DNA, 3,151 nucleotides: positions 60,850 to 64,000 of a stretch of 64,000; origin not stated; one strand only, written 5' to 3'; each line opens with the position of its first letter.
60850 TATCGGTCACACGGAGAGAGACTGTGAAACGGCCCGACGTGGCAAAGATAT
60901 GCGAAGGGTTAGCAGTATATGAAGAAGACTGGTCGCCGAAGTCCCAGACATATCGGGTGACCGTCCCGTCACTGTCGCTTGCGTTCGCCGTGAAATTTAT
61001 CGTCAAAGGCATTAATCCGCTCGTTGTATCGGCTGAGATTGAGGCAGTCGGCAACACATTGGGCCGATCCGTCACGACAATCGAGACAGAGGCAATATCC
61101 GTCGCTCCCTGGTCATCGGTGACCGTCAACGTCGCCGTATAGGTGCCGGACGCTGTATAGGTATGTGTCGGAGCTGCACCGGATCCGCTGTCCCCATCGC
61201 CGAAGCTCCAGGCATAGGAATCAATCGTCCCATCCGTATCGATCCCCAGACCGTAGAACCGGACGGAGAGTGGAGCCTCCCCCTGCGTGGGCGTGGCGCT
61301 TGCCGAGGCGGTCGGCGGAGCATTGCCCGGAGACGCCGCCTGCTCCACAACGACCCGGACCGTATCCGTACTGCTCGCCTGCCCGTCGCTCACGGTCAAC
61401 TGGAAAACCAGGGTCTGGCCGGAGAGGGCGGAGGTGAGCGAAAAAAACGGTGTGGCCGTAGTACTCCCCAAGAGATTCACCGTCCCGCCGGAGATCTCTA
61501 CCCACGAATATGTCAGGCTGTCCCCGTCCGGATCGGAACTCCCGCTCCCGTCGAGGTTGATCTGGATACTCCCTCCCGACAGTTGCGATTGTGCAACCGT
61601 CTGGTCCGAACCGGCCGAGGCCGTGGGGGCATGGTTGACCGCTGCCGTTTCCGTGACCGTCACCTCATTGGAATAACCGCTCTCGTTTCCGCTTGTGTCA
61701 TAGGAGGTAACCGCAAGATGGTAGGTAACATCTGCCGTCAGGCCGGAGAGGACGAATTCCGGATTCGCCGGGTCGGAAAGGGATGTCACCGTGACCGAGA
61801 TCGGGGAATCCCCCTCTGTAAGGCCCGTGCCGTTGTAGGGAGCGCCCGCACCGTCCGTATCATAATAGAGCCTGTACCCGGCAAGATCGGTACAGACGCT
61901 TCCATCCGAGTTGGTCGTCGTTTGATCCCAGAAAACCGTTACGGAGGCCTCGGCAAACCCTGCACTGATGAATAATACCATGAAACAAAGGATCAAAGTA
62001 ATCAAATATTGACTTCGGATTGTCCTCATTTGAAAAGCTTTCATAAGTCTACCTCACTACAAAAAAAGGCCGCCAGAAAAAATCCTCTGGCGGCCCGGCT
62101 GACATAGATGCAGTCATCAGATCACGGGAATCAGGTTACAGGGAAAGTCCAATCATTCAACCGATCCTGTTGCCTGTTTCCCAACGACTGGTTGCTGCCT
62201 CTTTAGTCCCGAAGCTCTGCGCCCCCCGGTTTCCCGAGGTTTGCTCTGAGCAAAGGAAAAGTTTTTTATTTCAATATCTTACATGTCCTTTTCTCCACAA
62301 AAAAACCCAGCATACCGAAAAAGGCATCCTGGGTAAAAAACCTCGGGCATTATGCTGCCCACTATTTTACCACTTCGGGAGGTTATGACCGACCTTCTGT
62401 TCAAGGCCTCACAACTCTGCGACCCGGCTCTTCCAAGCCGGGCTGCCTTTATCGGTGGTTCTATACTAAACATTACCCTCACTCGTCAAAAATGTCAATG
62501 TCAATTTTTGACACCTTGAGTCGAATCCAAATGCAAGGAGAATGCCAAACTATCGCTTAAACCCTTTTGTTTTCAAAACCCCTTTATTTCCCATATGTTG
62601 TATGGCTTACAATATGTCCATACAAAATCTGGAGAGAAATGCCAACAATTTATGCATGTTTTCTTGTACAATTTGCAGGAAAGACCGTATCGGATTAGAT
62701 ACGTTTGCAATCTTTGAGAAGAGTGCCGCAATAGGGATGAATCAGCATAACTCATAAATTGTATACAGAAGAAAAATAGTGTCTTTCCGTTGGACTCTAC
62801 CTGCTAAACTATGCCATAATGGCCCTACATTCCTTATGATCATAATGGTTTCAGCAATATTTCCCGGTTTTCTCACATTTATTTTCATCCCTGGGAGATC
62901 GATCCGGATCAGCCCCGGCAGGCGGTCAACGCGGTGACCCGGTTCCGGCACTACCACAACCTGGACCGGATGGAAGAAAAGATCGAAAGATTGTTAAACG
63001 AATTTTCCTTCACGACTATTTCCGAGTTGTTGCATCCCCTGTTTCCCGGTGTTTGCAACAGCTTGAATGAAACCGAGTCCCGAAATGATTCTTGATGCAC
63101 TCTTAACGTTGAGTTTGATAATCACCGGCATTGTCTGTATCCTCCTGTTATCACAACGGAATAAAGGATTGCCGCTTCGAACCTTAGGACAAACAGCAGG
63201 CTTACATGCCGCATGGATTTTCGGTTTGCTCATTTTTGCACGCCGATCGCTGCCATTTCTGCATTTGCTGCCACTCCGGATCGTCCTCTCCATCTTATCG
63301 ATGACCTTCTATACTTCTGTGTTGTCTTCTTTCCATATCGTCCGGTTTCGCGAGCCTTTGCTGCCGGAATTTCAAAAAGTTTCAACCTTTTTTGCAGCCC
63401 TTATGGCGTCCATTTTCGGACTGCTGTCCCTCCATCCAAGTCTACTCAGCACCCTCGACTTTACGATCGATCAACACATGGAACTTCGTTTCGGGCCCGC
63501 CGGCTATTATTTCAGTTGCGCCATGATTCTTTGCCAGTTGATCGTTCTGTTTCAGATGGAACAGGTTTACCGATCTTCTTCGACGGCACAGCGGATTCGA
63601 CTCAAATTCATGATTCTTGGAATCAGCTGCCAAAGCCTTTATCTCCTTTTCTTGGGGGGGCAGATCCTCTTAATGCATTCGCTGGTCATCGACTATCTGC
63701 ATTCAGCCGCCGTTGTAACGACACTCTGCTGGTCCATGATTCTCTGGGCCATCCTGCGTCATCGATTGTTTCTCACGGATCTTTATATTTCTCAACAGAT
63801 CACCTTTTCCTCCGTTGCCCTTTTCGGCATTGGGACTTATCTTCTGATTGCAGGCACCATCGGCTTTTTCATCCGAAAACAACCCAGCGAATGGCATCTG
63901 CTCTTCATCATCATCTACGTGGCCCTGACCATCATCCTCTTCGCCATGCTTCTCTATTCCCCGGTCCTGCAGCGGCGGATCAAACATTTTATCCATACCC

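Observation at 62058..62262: Candidate c-di-GMP (GEMM-I) riboswitch with terminator-type expression platform controlling a PKD/TSP3 adhesin-like gene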

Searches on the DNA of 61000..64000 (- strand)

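Call 3: search_rna_families(source=window, start=61000, end=64000, threshold=evalue, max_evalue=10, show_alignments=6)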
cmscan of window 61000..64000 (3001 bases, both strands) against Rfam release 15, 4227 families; matches with E-value up to 10: 15.
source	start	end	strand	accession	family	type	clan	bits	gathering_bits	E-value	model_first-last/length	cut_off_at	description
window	62086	62255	-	RF01051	c-di-GMP-I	Cis-reg; riboswitch;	CL00126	50.9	35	2.5e-08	1-87/87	no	c-di-GMP-I riboswitch aptamer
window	62192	62319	-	RF00561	SNORA40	Gene; snRNA; snoRNA; HACA-box;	-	21.1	51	1.6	1-128/128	no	Small nucleolar RNA SNORA40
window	62062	62112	-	RF01388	isrD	Gene; sRNA;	-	20.9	37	0.58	1-51/51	no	isrD Hfq binding RNA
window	62065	62097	-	RF04201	MIR7510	Gene; miRNA;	-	20.1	93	1.6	1-79/79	no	MIR7510 microRNA precursor family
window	62585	62640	+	RF03394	mir-2574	Gene; miRNA;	-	19.5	90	1.4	1-68/68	no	mir-2574 microRNA precursor family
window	62586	62641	-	RF03394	mir-2574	Gene; miRNA;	-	18.4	90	3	1-68/68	no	mir-2574 microRNA precursor family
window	62418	62559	-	RF00625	P11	Gene;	-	17.7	70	0.71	1-139/139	no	Pseudomonas sRNA P11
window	62423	62450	+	RF01687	Acido-Lenti-1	Gene; sRNA;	-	17.1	37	1.1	1-46/46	no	Acido-Lenti-1 RNA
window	62031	62099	+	RF02901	AaHKsRNA41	Gene; sRNA;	-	16.8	97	0.96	1-187/187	no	Aggregatibacter sRNA 41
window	63895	63937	-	RF01141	sR18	Gene; snRNA; snoRNA; CD-box;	-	16.5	45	1.6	1-56/56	no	Small nucleolar RNA sR18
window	61016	61066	+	RF03570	mir-8286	Gene; miRNA;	-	16.4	70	8.7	1-56/56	no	mir-8286 microRNA precursor family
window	62063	62179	-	RF02552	RcsR1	Gene; sRNA;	-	16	60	6.7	1-96/96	no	RcsR1 sRNA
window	63895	63942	-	RF01306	sR52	Gene; snRNA; snoRNA; CD-box;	-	15.6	50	5.1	1-60/60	no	Small nucleolar RNA sR52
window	63882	63939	-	RF01134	sR30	Gene; snRNA; snoRNA; CD-box;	-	14.3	38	2.3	1-57/57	no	Small nucleolar RNA sR30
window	61182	61235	-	RF01142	sR19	Gene; snRNA; snoRNA; CD-box;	-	13.9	45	4.2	1-63/63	no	Small nucleolar RNA sR19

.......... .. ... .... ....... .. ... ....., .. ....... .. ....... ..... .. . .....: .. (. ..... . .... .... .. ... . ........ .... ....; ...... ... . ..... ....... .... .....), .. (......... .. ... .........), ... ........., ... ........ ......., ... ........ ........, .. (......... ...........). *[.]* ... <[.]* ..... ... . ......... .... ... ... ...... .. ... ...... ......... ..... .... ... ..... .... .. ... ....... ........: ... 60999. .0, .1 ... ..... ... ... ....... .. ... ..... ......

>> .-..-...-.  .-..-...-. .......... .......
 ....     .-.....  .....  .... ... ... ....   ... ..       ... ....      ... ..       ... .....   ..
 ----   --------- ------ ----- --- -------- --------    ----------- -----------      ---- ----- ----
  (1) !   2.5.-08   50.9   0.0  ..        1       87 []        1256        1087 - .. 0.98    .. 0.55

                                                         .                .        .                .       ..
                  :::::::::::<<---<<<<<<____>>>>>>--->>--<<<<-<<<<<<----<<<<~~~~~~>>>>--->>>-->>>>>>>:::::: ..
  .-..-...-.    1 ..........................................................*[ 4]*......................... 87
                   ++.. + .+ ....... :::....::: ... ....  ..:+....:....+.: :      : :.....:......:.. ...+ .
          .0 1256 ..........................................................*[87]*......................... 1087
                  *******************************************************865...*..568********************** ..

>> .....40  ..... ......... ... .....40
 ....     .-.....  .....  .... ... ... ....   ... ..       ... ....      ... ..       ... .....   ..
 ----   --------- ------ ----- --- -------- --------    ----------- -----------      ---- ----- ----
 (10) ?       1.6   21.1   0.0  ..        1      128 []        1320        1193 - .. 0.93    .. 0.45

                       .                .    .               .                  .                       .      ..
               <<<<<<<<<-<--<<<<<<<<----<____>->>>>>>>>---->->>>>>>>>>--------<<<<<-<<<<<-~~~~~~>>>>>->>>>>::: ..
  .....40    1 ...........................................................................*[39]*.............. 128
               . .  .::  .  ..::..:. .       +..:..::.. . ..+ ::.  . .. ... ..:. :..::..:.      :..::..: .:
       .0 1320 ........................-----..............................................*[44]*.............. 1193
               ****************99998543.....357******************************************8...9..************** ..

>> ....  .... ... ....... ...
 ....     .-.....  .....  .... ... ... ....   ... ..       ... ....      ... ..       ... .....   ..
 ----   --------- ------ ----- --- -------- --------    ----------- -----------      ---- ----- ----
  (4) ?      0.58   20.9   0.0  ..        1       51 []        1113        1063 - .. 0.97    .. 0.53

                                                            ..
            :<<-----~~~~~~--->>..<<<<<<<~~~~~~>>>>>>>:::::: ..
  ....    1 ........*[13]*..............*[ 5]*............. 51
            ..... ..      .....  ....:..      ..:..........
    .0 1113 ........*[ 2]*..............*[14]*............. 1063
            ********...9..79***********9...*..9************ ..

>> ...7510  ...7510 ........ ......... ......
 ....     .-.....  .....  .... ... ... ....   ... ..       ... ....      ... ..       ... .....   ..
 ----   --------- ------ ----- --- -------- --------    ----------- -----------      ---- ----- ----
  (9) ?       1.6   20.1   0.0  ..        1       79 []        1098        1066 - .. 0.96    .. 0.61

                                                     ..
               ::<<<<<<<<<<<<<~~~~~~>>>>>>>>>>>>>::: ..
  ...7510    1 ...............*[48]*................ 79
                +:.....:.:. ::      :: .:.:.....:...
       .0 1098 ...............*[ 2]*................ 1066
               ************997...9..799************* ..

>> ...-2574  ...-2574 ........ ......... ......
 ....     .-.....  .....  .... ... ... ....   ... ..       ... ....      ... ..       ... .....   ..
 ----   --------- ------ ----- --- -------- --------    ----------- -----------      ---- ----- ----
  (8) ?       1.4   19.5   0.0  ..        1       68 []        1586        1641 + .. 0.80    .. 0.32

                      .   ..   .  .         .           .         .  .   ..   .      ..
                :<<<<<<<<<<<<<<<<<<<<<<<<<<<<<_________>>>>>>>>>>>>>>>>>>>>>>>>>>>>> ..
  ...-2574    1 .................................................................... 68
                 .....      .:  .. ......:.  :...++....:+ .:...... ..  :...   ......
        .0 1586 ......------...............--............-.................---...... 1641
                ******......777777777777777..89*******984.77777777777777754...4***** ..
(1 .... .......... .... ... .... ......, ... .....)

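Call 25: search_rna_families(source=window, start=62285, end=62475, threshold=evalue, max_evalue=10, show_alignments=5)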
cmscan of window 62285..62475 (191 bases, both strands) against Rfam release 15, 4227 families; matches with E-value up to 10: 7.
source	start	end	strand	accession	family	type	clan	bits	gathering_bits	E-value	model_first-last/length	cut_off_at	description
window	62373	62456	-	RF03167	c-di-GMP-I-GGC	Cis-reg; riboswitch;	CL00126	20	59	0.01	1-80/80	no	c-di-GMP-I-GGC riboswitch aptamer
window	62423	62450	+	RF01687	Acido-Lenti-1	Gene; sRNA;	-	17.1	37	0.07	1-46/46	no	Acido-Lenti-1 RNA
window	62291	62400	-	RF00557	L10_leader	Cis-reg; leader;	-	16.5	44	0.98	25-138/138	no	Ribosomal protein L10 leader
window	62299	62410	-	RF00515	PyrR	Cis-reg;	-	14.7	54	8.8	1-115/115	no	PyrR binding site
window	62297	62388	-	RF02837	anti-hemB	Gene; sRNA;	-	13.5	49.5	0.68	1-81/81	no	Burkholderia RNA 7 (anti-hemB)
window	62297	62352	-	RF02399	NsiR1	Gene; sRNA;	-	12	39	5.6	1-60/60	no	Nitrogen stress-induced RNA 1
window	62405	62448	+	RF02985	ftsZ-DE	Gene; sRNA;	-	10.9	72.2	9.2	1-69/69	no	ftsZ-DE RNA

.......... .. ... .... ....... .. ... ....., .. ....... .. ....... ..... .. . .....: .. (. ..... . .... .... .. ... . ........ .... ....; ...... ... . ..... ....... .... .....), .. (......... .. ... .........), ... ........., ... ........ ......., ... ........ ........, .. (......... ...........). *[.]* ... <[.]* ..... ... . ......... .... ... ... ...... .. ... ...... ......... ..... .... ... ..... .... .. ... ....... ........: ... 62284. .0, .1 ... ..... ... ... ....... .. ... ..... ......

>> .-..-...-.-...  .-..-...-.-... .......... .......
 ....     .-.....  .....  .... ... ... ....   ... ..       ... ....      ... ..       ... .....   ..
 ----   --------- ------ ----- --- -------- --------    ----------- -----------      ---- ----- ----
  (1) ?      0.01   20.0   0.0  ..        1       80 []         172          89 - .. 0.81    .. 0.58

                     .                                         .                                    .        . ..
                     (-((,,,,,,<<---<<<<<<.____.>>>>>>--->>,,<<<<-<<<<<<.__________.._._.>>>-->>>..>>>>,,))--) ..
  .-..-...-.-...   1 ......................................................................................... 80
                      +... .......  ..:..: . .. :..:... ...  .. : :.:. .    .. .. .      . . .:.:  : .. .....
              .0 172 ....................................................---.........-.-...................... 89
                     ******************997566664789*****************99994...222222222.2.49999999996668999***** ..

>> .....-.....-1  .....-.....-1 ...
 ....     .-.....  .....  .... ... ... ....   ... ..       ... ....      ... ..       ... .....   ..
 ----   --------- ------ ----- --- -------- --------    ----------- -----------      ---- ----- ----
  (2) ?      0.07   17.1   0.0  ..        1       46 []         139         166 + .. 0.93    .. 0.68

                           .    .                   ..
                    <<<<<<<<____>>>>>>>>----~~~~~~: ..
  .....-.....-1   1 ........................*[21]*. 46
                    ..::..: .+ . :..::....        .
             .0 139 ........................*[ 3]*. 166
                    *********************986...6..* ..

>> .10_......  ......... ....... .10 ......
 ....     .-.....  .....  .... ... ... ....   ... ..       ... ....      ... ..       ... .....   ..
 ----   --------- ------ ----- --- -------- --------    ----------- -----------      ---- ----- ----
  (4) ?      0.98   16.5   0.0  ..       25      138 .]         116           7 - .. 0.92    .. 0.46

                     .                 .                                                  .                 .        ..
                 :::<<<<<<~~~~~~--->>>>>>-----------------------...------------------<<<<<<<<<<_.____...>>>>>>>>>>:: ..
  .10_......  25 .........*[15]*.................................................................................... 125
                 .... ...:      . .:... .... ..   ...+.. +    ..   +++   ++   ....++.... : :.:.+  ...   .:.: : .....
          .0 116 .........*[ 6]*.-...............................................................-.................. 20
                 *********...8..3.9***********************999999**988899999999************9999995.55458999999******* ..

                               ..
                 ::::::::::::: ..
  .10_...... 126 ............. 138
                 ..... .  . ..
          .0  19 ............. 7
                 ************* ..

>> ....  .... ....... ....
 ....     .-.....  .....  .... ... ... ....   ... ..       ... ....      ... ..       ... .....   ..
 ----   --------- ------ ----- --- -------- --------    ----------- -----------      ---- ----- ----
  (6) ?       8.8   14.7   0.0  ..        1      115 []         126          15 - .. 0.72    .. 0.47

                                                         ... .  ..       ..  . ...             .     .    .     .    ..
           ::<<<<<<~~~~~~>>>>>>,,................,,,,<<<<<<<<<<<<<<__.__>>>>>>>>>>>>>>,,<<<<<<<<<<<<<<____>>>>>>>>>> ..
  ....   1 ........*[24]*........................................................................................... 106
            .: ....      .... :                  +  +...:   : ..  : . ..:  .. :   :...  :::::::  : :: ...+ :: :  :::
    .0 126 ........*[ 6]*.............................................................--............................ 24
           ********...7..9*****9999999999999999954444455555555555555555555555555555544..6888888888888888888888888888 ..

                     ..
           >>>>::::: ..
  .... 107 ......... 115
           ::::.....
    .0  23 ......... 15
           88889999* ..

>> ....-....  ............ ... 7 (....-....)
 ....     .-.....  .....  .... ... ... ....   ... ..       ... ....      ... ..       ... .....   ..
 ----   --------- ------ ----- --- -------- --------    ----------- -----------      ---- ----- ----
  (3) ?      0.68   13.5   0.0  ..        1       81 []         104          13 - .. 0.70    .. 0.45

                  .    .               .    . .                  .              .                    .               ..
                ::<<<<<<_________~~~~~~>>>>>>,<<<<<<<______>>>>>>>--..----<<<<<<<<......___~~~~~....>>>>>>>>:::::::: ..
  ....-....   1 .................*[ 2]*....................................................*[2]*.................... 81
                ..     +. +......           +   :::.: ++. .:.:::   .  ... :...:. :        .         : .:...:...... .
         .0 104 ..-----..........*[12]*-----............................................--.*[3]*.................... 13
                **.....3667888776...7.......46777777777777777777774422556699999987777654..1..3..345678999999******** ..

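Call 46: build_rna_model(alignment_id=A1, structure=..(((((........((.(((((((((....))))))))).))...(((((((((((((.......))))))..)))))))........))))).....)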
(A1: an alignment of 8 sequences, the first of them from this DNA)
Model R1 built from alignment A1 (8 sequences, 99 columns); structure: as given.
model positions 98; base pairs 29; branch points 1; effective number of sequences 0.92; information 0.59 bits per position. Calibrated on 0.2 Mb of random sequence (short: E-values are rough).
structure used (alignment columns):
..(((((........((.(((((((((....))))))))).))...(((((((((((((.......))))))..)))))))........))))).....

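Call 47: search_with_rna_model(model_id=R1, sources=[window, L025, L026, L027, L029, L030, L031, L032, L033, L034, L035, L036, L001, L002, L003], max_evalue=10, show_alignments=0)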
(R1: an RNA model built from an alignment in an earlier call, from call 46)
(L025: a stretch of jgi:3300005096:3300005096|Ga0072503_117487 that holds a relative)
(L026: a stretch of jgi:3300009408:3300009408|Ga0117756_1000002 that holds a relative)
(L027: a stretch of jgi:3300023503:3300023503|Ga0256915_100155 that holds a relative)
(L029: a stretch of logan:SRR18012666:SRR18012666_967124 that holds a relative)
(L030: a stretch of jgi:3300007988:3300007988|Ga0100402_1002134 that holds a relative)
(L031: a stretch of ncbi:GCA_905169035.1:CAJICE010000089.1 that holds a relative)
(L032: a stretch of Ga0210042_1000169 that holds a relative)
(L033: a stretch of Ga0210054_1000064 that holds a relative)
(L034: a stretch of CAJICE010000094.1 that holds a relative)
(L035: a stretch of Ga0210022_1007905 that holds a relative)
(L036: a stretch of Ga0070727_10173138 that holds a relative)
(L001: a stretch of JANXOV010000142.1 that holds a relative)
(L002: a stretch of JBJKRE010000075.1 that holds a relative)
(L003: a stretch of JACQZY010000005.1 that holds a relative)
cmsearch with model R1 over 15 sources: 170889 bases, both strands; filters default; matches with E-value up to 10: 15.
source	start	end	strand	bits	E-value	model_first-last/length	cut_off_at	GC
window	62364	62461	-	118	7.9e-43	1-98/98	no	0.55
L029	2552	2649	+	117.8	9.5e-43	1-98/98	no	0.54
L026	2552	2649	+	116.9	2.1e-42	1-98/98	no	0.52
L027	2596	2693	+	113.6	4.3e-41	1-98/98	no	0.55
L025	2593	2690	+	111.6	2.7e-40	1-98/98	no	0.53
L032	208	305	+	106.5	2.8e-38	1-98/98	no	0.55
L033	7933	8030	+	106.5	2.8e-38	1-98/98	no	0.55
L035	2378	2475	+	106.5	2.8e-38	1-98/98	no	0.55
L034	1099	1197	-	105.7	5.4e-38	1-98/98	no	0.54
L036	622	720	-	102.8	7.7e-37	1-98/98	no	0.56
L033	6912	7009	-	95.3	6.9e-34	1-98/98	no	0.58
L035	1357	1454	-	95.3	6.9e-34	1-98/98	no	0.58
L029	2753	2846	+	19.8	0.00035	1-98/98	no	0.54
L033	8148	8219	+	12.9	0.18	1-98/98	no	0.57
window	8441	8516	-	12.1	0.35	1-98/98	no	0.66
